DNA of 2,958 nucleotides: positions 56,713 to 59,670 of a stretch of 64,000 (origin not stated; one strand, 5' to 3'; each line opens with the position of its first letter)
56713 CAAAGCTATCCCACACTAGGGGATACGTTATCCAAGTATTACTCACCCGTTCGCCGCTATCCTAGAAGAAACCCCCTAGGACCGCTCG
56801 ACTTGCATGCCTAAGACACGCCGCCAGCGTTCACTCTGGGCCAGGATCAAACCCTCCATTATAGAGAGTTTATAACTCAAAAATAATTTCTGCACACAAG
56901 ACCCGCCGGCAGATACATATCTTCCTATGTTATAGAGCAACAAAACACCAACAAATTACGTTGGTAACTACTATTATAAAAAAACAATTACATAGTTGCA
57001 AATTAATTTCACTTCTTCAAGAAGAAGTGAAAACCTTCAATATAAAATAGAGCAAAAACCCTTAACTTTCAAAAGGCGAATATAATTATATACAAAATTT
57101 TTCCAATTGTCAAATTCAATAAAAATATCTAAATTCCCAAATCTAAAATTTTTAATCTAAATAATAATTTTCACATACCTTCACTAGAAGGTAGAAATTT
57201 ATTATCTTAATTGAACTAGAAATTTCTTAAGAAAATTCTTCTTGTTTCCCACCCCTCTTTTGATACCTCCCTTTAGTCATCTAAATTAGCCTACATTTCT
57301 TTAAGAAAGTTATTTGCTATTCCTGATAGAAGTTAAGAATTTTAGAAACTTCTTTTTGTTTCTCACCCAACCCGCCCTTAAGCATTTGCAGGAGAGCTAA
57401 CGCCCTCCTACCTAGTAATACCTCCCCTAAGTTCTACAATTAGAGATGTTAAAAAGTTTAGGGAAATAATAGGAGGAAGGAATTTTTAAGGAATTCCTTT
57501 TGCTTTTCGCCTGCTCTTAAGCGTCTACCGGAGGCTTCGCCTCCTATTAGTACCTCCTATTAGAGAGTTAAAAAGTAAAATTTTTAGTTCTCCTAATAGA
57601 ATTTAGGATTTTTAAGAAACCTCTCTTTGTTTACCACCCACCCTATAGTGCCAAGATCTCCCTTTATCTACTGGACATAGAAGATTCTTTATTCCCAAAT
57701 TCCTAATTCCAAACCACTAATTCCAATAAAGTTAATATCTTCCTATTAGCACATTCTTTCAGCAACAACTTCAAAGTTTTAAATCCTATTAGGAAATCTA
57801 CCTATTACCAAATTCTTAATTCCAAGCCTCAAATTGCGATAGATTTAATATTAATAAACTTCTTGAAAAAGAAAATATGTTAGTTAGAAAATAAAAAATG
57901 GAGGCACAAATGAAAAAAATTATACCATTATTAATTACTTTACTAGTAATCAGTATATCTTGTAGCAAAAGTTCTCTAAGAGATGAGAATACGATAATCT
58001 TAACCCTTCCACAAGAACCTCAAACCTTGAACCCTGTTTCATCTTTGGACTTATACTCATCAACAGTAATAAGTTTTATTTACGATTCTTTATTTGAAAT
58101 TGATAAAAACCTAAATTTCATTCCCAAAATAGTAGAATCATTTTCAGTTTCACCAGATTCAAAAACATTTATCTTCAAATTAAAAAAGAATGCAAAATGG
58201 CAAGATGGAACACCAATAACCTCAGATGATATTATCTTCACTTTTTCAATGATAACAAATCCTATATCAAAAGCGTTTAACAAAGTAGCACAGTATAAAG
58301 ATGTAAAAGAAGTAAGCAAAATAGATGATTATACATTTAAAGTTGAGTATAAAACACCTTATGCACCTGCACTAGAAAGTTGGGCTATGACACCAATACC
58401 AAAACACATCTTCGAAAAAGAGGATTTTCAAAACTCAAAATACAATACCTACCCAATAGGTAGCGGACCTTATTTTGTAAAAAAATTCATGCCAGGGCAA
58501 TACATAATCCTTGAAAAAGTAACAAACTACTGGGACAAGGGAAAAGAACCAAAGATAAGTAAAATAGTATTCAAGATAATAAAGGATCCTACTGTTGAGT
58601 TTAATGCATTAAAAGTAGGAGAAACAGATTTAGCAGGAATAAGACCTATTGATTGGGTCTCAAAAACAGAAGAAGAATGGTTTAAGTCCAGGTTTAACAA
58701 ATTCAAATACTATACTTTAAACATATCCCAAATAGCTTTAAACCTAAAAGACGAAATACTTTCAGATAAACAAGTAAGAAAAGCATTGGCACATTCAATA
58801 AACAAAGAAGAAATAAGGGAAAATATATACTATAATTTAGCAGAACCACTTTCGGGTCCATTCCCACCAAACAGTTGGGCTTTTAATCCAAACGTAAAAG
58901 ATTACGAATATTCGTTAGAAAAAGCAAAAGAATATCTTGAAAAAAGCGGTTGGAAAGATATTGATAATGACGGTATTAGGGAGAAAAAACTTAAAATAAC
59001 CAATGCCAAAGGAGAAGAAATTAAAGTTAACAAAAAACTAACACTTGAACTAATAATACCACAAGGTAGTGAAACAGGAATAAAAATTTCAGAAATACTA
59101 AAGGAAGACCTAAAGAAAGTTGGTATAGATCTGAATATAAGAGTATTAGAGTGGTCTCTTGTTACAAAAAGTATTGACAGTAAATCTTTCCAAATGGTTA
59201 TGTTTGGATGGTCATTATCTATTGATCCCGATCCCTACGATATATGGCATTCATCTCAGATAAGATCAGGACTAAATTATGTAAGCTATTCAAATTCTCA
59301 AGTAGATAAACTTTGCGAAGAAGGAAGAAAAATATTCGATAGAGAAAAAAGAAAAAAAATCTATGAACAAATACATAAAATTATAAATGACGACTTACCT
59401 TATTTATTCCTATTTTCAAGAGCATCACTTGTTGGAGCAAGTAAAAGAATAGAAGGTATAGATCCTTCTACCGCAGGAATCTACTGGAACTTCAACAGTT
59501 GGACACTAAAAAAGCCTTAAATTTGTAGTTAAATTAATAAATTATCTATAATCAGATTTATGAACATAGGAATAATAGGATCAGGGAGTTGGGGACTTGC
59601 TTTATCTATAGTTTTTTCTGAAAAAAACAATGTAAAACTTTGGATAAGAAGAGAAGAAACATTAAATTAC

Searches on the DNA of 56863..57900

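Call 18: search_rna_families(source=window, start=56863, end=57900, threshold=evalue, max_evalue=5)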
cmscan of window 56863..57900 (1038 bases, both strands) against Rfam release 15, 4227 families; matches with E-value up to 5: 7.
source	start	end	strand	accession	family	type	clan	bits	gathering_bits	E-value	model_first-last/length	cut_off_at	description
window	56890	57026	-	RF02070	STnc300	Gene; sRNA;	-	23.5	80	1.6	1-159/159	no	Salmonella enterica sRNA STnc300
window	56929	56999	-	RF02732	JA04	Gene; sRNA;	-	21.4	81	2.5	1-81/81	no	Aggregatibacter sRNA JA04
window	57534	57639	+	RF02185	ST7-OT3_3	Gene; lncRNA;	-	21.1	50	1.8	1-116/116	no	ST7 overlapping transcript 3 conserved region 3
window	57529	57637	-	RF03146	RAGATH-9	Gene; sRNA;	-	19.4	75.2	1.1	1-173/173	no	RAGATH-9 RNA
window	57181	57250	-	RF02443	SpR08_sRNA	Gene; sRNA;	-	18.9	80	2.6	1-73/73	no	Streptococcus sRNA SpR08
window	57478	57624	+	RF01828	SprD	Gene; sRNA;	-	15.6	100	1.7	1-142/142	no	Small pathogenicity island RNA D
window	56922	57030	-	RF01412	BsrG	Gene; sRNA;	-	12.4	55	2.9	35-142/259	no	BsrG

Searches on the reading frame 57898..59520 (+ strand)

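Call 14: search_protein_families(library=ncbifam, proteins=[window:57898-59520:+], max_evalue=0.00001)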
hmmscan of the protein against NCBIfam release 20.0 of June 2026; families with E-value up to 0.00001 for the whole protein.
window:57898-59520:+ (540 aa): 11 families
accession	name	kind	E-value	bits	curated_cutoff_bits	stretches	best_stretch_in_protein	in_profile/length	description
NF045467.1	Opp4A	equivalog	6.1e-78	262.4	650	1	30-535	34-554/556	oligopeptide ABC transporter substrate-binding protein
TIGR02294.1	nickel_nikA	equivalog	3.8e-55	187.3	393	1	30-506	5-471/501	nickel ABC transporter substrate-binding protein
NF045468.1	Opp5A_nikA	equivalog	2.4e-48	164.9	600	1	24-529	11-480/488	nickel ABC transporter substrate-binding protein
NF043070.1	DppA_dipep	equivalog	3.3e-44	151.3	1005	2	30-354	28-370/535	dipeptide ABC transporter periplasmic-binding protein DppA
NF011689.0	PRK15109.1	equivalog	8.7e-44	150.1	560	1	33-520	36-522/547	ABC transporter substrate-binding protein SapA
NF047575.1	opine_bind_CntA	exception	1.9e-43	148.8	800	1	3-521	3-518/535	staphylopine-dependent metal ABC transporter substrate-binding lipoprotein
NF011942.0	PRK15413.1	equivalog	1.3e-37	129.7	594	1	15-354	13-345/512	glutathione ABC transporter substrate-binding protein GsiB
TIGR04028.1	SBP_KPN_01854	hypoth_equivalog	2.1e-24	86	468.5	1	55-530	24-502/509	TIGR04028 family ABC transporter substrate-binding protein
NF011684.0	PRK15104.1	equivalog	2.5e-24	85.9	947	1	26-500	34-503/543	oligopeptide ABC transporter substrate-binding protein OppA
NF007287.0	PRK09755.1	equivalog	2.5e-16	59.6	1098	1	40-506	42-501/535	ABC transporter substrate-binding protein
NF043077.1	MMSYN1_0169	equivalog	5.3e-07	28.5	650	0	139-234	262-364/896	oligopeptide ABC transporter substrate-binding protein OppA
